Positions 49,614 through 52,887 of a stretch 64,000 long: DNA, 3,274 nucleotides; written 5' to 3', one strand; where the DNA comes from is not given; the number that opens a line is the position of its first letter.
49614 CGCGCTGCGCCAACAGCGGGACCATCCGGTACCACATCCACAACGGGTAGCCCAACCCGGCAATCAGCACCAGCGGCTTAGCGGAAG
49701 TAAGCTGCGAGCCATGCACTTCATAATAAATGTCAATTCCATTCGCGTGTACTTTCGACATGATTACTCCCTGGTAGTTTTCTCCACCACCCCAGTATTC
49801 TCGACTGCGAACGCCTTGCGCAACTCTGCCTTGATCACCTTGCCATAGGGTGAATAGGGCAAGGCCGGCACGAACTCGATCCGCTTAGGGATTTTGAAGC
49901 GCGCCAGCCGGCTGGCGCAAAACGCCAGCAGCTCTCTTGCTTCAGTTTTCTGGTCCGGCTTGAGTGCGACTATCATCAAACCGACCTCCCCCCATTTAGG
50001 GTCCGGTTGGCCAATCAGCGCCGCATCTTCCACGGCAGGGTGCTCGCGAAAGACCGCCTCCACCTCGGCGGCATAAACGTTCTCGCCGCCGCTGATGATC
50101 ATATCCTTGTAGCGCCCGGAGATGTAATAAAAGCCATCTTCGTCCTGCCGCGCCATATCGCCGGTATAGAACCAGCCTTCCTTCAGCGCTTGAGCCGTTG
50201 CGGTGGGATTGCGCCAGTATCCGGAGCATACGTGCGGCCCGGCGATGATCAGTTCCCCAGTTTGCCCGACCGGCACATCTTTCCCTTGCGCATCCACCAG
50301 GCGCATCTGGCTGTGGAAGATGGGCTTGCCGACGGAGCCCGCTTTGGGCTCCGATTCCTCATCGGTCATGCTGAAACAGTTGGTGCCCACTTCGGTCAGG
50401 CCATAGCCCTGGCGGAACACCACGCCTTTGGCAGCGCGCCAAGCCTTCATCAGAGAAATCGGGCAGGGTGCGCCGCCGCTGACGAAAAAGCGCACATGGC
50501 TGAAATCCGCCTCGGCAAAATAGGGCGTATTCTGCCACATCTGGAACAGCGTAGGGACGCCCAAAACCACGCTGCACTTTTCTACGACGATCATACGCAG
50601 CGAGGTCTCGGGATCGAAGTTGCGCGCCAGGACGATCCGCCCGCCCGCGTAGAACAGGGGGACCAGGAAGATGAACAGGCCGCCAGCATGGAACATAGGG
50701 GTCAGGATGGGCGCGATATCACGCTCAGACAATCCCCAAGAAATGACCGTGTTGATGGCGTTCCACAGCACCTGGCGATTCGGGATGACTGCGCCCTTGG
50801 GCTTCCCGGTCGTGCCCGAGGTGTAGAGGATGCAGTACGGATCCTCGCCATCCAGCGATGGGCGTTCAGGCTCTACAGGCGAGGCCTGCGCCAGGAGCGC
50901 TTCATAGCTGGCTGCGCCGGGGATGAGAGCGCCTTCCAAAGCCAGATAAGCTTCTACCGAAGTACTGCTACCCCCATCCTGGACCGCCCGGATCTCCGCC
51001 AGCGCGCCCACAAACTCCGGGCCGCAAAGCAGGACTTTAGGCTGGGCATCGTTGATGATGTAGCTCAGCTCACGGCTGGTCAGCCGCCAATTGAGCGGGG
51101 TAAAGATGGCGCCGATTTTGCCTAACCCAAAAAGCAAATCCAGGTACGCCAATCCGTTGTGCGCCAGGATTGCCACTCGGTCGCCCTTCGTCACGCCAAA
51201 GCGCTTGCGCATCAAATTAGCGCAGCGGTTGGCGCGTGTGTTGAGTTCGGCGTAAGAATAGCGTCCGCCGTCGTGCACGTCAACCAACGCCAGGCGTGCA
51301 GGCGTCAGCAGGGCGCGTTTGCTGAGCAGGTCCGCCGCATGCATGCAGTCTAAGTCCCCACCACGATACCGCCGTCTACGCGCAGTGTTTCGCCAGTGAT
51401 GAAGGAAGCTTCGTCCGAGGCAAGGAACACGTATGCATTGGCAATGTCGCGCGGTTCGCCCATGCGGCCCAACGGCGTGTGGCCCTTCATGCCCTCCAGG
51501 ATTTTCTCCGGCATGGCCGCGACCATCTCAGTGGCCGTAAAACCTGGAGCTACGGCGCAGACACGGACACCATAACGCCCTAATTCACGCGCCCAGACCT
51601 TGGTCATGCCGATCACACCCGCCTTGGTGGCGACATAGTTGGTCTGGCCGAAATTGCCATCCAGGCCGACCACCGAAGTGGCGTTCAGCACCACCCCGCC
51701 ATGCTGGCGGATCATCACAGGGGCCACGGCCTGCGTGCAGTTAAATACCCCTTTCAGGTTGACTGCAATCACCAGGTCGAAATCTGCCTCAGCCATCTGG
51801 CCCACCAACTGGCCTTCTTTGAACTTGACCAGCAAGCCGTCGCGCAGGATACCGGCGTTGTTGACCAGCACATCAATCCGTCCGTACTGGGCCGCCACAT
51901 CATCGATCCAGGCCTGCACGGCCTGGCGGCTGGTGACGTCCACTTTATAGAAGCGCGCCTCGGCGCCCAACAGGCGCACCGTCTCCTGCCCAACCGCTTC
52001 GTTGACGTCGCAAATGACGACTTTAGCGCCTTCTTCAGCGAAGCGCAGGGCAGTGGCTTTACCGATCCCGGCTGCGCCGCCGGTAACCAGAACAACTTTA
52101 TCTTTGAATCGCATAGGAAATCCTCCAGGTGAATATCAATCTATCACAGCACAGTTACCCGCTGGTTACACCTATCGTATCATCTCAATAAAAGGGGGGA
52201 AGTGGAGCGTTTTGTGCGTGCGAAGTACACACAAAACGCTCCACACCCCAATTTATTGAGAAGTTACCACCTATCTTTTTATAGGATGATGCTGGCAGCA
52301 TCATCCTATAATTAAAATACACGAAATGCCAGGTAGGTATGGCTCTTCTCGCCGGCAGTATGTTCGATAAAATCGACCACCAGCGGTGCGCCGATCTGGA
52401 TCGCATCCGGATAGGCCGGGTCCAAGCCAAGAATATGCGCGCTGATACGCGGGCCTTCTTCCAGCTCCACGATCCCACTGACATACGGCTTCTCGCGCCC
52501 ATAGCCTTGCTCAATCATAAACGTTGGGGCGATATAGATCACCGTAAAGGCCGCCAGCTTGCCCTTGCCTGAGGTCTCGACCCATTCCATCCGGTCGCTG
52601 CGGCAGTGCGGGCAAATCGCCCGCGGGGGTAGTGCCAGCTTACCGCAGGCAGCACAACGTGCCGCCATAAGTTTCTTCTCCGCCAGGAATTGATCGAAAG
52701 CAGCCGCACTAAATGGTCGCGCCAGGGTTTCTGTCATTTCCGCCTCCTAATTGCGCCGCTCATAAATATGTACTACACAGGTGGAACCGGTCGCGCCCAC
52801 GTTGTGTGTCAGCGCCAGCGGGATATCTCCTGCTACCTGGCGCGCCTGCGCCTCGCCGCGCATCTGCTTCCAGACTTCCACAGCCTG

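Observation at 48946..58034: Regulator-linked acyl-CoA cluster whose enzyme families echo Ole/beta-lactone-type biosynthesis but fit no described pathway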

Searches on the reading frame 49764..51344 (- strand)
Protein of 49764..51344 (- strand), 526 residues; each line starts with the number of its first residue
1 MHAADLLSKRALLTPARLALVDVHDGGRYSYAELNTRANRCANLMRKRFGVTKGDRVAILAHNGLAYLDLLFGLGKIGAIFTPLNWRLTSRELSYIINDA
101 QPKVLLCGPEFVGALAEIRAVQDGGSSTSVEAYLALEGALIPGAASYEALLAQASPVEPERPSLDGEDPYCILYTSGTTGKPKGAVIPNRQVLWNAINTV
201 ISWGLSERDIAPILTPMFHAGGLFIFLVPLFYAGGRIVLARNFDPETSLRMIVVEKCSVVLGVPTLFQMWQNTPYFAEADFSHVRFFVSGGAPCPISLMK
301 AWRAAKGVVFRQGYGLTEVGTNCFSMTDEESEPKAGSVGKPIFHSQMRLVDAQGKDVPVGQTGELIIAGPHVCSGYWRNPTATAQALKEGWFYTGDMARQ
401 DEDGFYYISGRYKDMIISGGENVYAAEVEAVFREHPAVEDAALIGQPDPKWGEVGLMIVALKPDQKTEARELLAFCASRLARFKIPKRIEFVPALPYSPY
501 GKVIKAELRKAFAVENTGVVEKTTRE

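Call 3: search_protein_families(library=pfam, proteins=[window:49764-51344:-])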
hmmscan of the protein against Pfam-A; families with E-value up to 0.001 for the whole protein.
window:49764-51344:- (526 aa): 2 families
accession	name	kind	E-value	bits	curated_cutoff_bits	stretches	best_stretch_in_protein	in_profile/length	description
PF00501.34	AMP-binding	-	1.4e-89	301.1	29.9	1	9-377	3-384/384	AMP-binding enzyme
PF13193.12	AMP-binding_C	-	6.6e-17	62.6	24.5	1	427-502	1-76/76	AMP-binding enzyme C-terminal domain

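Call 5: search_protein_families(library=ncbifam, proteins=[window:49764-51344:-], max_evalue=0.00001)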
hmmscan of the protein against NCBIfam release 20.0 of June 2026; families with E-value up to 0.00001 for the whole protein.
window:49764-51344:- (526 aa): 105 families (the best 25 are shown)
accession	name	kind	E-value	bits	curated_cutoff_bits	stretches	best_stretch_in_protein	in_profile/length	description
NF005307.0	PRK06839.1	equivalog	1.2e-144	482.7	748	1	7-510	8-491/496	o-succinylbenzoate--CoA ligase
NF004837.0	PRK06187.1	subfamily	6.5e-140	466.9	476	1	6-516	13-526/531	long-chain-fatty-acid--CoA ligase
NF052269.1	Staph_lig_FadD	equivalog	4.4e-127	424.4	650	1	4-512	3-493/499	long-chain-fatty-acid--CoA ligase FadD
NF006572.0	PRK09088.1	equivalog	5.1e-120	401.4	696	1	4-514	4-489/491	acyl-CoA synthetase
NF006182.0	PRK08316.1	subfamily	1.3e-116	390.2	663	1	4-514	14-519/523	fatty acyl-CoA synthetase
NF005702.0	PRK07514.1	subfamily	8.1e-106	354.4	558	1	18-513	19-501/506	malonyl-CoA synthase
NF005676.0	PRK07470.1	equivalog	1e-101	341.2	774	1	3-521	22-536/544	acyl-CoA synthetase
NF005857.1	PRK07786.1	exception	8.2e-99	331.4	733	1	6-513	14-513/513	fatty-acid--CoA ligase FadD5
NF002966.0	PRK03640.1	equivalog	3.3e-98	329.4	556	1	4-511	5-479/483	o-succinylbenzoate--CoA ligase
NF009233.0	PRK12583.1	subfamily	3e-97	326.3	832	1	5-512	22-550/558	fatty acid CoA ligase family protein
NF005801.1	PRK07656.1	equivalog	4.5e-94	315.9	657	1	24-509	22-500/500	FadD3 family acyl-CoA ligase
NF004797.0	PRK06145.1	equivalog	7.4e-94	314.8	850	1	11-512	12-495/499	acyl-CoA synthetase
NF006020.0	PRK08162.1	subfamily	1.4e-90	304.2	677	1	7-512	25-538/545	acyl-CoA synthetase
NF004808.0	PRK06155.1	equivalog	6.1e-88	295.4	722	1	3-516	23-526/542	ATP-dependent acyl-CoA ligase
NF006181.0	PRK08314.1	subfamily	7.5e-87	291.9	705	1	26-510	47-552/563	long-chain-fatty-acid--CoA ligase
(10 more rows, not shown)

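Call 18: search_solved_structures(query=window:49764-51344:-, max_evalue=1e-40)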
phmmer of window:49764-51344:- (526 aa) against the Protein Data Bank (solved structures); distinct sequences matched with E-value up to 1e-40: 80 (the best 60 are shown).
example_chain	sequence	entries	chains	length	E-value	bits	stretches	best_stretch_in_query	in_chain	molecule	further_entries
8weu_A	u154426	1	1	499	2.5e-107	363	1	166-516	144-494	Fatty-acyl-CoA synthase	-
8wev_A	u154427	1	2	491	2.9e-106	359.5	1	10-512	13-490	Feruloyl-CoA Synthetase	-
3r44_A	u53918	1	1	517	1.1e-92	314.7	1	6-513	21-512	fatty acyl CoA synthetase FADD13 (FATTY-ACYL-CoA SYNTHETASE)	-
8r2q_A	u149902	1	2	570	3e-83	283.5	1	7-512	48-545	Probable fatty-acid-CoA ligase FadD5 (Fatty-acid-CoA synthetase) (Fatty-acid-CoA synthase)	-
3ivr_A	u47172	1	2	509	1.5e-80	274.6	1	4-513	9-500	Putative long-chain-fatty-acid CoA ligase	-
4gxq_A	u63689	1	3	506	1.6e-80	274.5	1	14-512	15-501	Malonyl CoA synthetase, Benzoate-CoA ligase Chimeric protein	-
4fuq_A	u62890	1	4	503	9.1e-79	268.7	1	14-512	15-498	Malonyl CoA synthetase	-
4gxr_A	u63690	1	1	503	1.1e-78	268.5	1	14-512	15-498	Malonyl CoA synthetase, Benzoate-CoA ligase Chimeric protein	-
4fut_A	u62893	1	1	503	6.2e-78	266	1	14-512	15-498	Malonyl CoA synthetase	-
1ult_A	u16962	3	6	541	1.7e-63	218.4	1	7-512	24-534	long chain fatty acid-CoA ligase | long-chain-fatty-acid-CoA synthetase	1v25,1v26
5buq_A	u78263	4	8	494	2.1e-63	218.1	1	6-511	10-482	2-succinylbenzoate--CoA ligase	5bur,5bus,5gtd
5x8f_A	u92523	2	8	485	2.8e-63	217.6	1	6-511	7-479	2-succinylbenzoate--CoA ligase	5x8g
8ivi_A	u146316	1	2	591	3.2e-62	214.2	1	50-512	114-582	Medium/long-chain-fatty-acid--CoA ligase FadD8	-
8r2r_A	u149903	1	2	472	3.6e-62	214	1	7-437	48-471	Probable fatty-acid-CoA ligase FadD5 (Fatty-acid-CoA synthetase) (Fatty-acid-CoA synthase)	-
5wm2_A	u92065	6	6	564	1.2e-59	205.7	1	6-513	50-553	Salicylate-AMP ligase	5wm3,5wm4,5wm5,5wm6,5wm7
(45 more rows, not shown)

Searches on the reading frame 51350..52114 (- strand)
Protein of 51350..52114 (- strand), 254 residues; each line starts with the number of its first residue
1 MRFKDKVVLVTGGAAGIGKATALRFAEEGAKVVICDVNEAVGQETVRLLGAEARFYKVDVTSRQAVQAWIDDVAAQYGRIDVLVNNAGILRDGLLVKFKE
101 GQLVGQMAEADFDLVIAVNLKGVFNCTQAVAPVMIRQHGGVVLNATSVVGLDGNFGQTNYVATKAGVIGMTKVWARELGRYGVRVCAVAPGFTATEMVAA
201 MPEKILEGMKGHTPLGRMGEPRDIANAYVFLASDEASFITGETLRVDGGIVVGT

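Call 3: search_protein_families(library=pfam, proteins=[window:51350-52114:-])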
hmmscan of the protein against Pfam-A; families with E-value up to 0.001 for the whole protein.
window:51350-52114:- (254 aa): 4 families
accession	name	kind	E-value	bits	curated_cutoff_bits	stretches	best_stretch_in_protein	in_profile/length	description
PF13561.12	adh_short_C2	-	4.8e-68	229.7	27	1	13-250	1-235/236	Enoyl-(Acyl carrier protein) reductase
PF00106.31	adh_short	-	2e-59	200.8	26.6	1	6-203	1-192/195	short chain dehydrogenase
PF08659.16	KR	-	3.2e-15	57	22.6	1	8-170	3-159/180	KR domain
PF01370.27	Epimerase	-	3.7e-05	23.7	20.9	1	8-76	1-66/240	NAD dependent epimerase/dehydratase family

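Call 5: search_protein_families(library=ncbifam, proteins=[window:51350-52114:-], max_evalue=0.00001)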
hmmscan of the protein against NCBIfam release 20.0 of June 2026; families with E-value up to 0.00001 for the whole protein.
window:51350-52114:- (254 aa): 228 families (the best 25 are shown)
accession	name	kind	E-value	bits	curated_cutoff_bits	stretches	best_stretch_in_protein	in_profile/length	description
NF004198.0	PRK05653.1-3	equivalog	7e-84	281.2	296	1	3-252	5-248/248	3-oxoacyl-ACP reductase FabG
TIGR01830.1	3oxo_ACP_reduc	equivalog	3.6e-82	275.7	297.75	1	8-251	1-239/239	3-oxoacyl-[acyl-carrier-protein] reductase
NF006072.0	PRK08217.1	subfamily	4e-80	269.3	298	1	1-251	1-252/253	3-ketoacyl-(acyl-carrier-protein) reductase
NF004197.0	PRK05653.1-1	equivalog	8.4e-72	241.8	332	1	3-251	5-247/249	3-oxoacyl-ACP reductase FabG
NF005559.1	PRK07231.1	subfamily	3.4e-71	239.7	215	1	2-251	1-248/249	glucose 1-dehydrogenase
NF004818.0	PRK06172.1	equivalog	1.7e-69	234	336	1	1-251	3-251/253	SDR family oxidoreductase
NF009466.0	PRK12826.1-2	subfamily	2.6e-68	230.2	222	1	5-251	3-245/248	3-oxoacyl-ACP reductase FabG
NF052558.1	MBtsdlDhBudC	equivalog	1.1e-67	228.2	270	1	3-250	1-241/250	meso-2,3-butanediol dehydrogenase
NF004791.0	PRK06138.1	equivalog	2.2e-66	223.7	312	1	1-251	1-250/252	SDR family oxidoreductase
TIGR01829.1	AcAcCoA_reduct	subfamily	3.5e-66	223.3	302.1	1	6-250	1-240/242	acetoacetyl-CoA reductase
NF009464.0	PRK12824.1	subfamily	6.1e-64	216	269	1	5-250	2-242/245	3-oxoacyl-ACP reductase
NF009468.0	PRK12826.1-4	equivalog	6.9e-62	209.4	318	1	2-251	4-248/256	SDR family oxidoreductase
NF004817.0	PRK06171.1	subfamily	2.9e-60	204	304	1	3-250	7-262/265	sorbitol-6-phosphate dehydrogenase subunit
NF004199.0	PRK05653.1-4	equivalog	3.3e-60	203.7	301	1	1-251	1-246/247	3-oxoacyl-ACP reductase FabG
NF005067.0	PRK06484.1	equivalog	6.3e-60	203.2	713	1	4-251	8-252/524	short chain dehydrogenase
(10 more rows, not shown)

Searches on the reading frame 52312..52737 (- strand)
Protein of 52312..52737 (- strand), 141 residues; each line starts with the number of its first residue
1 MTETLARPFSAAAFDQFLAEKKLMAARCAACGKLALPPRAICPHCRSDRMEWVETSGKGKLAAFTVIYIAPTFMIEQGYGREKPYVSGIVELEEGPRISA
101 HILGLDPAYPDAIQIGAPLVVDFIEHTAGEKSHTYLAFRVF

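Call 3: search_protein_families(library=pfam, proteins=[window:52312-52737:-])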
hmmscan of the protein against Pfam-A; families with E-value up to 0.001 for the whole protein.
window:52312-52737:- (141 aa): 2 families
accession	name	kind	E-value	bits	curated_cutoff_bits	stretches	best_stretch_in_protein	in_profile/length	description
PF01796.24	OB_ChsH2_C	-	2e-17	63.3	27.1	1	52-123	1-64/65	ChsH2, C-terminal OB-fold domain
PF12172.15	zf-ChsH2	-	1.8e-11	44.1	23.2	1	18-51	4-37/37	ChsH2, rubredoxin-like zinc ribbon domain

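Call 5: search_protein_families(library=ncbifam, proteins=[window:52312-52737:-], max_evalue=0.00001)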
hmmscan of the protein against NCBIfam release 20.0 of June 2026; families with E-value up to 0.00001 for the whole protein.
window:52312-52737:- (141 aa): 1 family
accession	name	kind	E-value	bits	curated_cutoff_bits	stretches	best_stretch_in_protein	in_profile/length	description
NF053627.1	BnzsclthlBbsAGT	equivalog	6.5e-10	39.1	250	1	23-104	36-110/145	benzoylsuccinyl-CoA thiolase subunit BbsA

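Call 8: search_solved_structures(query=window:52312-52737:-, max_evalue=1, show_alignments=2)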
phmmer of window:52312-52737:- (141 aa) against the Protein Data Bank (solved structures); distinct sequences matched with E-value up to 1: 10.
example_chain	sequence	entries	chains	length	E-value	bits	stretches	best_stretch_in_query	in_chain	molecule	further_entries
6ok1_B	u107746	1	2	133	6.4e-17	65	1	18-126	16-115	ChsH2(DUF35)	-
6esq_E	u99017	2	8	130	4.3e-16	62.4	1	22-119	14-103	Pfam DUF35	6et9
9myr_B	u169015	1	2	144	2.5e-09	40.5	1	25-123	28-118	Acyl dehydratase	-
6htj_A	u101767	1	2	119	2.7e-07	33.9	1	15-103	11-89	Nucleic-acid-binding protein containing a Zn-ribbon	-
5m3k_B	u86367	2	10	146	4.6e-06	29.9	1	21-127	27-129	2,4-diacetylphloroglucinol biosynthesis protein PhlB | 2,4-diacetylphloroglucinol biosynthesis protein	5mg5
9vbo_H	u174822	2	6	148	8.5e-06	29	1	22-103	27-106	2,4-diacetylphloroglucinol biosynthesis protein PhlB family protein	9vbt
7pxp_A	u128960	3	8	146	9.8e-06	28.8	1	23-107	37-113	Benzoylsuccinyl-CoA thiolase subunit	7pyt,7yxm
3irb_A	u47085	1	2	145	7.1e-05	26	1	14-68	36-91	uncharacterized protein from DUF35 family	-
9skh_E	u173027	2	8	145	0.00014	25.1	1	21-126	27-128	2,4-diacetylphloroglucinol biosynthesis protein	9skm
28ye_F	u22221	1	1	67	0.72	13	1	25-58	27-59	Large ribosomal subunit protein bL32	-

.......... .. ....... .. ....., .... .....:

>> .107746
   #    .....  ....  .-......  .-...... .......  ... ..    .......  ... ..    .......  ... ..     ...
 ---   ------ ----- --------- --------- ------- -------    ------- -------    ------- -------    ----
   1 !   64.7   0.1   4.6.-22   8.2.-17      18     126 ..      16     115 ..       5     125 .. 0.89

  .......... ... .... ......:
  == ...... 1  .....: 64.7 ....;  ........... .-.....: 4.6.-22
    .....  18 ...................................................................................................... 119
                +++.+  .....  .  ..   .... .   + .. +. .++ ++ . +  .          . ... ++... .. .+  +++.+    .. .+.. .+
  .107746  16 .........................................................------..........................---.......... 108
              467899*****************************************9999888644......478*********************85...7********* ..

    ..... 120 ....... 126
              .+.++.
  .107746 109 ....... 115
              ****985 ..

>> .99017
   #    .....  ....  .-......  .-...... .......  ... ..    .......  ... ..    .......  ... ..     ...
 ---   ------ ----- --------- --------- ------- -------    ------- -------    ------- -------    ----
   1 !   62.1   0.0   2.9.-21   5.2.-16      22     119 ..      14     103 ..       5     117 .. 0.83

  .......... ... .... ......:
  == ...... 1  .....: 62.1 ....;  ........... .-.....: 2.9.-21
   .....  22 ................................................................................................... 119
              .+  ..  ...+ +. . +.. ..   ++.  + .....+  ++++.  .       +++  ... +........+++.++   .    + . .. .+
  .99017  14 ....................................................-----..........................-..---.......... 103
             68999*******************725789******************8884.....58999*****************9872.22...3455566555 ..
